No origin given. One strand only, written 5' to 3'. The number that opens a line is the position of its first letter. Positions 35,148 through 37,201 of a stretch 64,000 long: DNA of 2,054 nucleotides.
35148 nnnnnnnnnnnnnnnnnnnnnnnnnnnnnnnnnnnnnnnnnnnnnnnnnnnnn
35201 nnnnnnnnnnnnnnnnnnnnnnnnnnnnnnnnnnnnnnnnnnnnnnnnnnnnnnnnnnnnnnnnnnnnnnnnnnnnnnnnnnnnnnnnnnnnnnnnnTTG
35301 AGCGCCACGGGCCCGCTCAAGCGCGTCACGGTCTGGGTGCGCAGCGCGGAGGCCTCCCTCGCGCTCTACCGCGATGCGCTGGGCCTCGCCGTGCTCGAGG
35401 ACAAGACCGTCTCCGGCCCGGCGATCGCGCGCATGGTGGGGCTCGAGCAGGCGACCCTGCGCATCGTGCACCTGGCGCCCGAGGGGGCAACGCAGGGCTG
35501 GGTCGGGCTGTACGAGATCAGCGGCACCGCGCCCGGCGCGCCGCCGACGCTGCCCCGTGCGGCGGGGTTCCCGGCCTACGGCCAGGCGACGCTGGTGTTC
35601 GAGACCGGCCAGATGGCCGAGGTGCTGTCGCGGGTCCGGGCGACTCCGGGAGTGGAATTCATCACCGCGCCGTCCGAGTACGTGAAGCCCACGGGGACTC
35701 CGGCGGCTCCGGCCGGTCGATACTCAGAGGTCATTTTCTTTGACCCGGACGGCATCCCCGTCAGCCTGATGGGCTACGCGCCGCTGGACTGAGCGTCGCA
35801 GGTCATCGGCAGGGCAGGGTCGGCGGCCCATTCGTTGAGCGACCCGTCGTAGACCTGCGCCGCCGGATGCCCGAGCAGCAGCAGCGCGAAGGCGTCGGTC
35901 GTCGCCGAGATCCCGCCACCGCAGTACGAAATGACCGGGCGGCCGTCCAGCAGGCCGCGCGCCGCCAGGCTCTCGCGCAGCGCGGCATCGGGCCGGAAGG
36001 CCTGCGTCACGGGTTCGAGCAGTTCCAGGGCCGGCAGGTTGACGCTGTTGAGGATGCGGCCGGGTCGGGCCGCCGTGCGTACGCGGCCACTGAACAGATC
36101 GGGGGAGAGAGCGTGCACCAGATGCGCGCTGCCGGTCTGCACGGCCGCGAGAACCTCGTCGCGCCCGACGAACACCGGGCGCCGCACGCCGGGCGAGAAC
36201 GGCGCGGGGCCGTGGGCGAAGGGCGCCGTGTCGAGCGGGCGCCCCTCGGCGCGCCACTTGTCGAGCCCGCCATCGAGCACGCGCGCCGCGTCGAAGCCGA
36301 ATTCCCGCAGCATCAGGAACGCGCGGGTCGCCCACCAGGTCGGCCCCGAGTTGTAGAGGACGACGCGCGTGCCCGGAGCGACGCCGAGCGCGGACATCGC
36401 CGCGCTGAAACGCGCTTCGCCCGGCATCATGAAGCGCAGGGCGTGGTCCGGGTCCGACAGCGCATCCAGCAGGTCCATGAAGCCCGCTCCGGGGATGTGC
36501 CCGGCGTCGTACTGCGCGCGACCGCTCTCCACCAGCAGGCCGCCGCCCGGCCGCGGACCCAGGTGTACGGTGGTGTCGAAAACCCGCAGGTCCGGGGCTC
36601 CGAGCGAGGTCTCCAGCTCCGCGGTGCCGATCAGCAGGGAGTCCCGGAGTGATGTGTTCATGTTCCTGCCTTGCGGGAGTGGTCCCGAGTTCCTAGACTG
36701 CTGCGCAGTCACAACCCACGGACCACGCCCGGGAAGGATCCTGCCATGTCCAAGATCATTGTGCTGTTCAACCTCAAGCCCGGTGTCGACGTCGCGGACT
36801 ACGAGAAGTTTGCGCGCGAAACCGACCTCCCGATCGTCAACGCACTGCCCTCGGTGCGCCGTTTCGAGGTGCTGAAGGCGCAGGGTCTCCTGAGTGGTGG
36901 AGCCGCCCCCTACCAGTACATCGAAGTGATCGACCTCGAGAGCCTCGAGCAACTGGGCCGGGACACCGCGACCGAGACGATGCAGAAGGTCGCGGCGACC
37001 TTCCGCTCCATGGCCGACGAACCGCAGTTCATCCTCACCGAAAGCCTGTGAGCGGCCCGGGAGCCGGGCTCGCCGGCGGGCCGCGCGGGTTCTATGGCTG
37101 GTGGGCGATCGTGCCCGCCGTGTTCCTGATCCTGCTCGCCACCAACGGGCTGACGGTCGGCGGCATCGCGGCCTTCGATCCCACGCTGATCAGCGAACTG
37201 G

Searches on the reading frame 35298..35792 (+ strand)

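Call 43: search_protein_families(library=pfam, proteins=[window:35298-35792:+], max_evalue=0.001)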
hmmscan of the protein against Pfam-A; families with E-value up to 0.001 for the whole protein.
window:35298-35792:+ (164 aa): 1 family
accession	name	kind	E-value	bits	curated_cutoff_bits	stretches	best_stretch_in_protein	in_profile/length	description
PF00903.31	Glyoxalase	-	3.8e-07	31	20.6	1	8-155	3-119/121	Glyoxalase/Bleomycin resistance protein/Dioxygenase superfamily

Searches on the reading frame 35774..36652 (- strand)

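Call 43: search_protein_families(library=pfam, proteins=[window:35774-36652:-], max_evalue=0.001)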
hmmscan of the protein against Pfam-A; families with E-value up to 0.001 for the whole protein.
window:35774-36652:- (292 aa): 1 family
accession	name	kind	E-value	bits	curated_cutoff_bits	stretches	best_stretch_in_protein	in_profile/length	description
PF00581.25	Rhodanese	-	3.5e-19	69.6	22.2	2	166-277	4-101/102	Rhodanese-like domain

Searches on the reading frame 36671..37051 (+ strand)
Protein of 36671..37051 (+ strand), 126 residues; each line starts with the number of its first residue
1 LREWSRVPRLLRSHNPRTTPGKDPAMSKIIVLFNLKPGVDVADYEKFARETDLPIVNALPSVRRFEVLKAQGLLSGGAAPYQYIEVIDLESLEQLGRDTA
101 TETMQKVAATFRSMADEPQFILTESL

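Call 43: search_protein_families(library=pfam, proteins=[window:36671-37051:+], max_evalue=0.001)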
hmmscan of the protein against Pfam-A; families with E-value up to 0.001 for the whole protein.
window:36671-37051:+ (126 aa): 1 family
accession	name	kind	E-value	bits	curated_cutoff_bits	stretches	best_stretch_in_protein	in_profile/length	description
PF11639.14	HapK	-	1.5e-11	45.1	25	1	26-116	1-88/104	REDY-like protein HapK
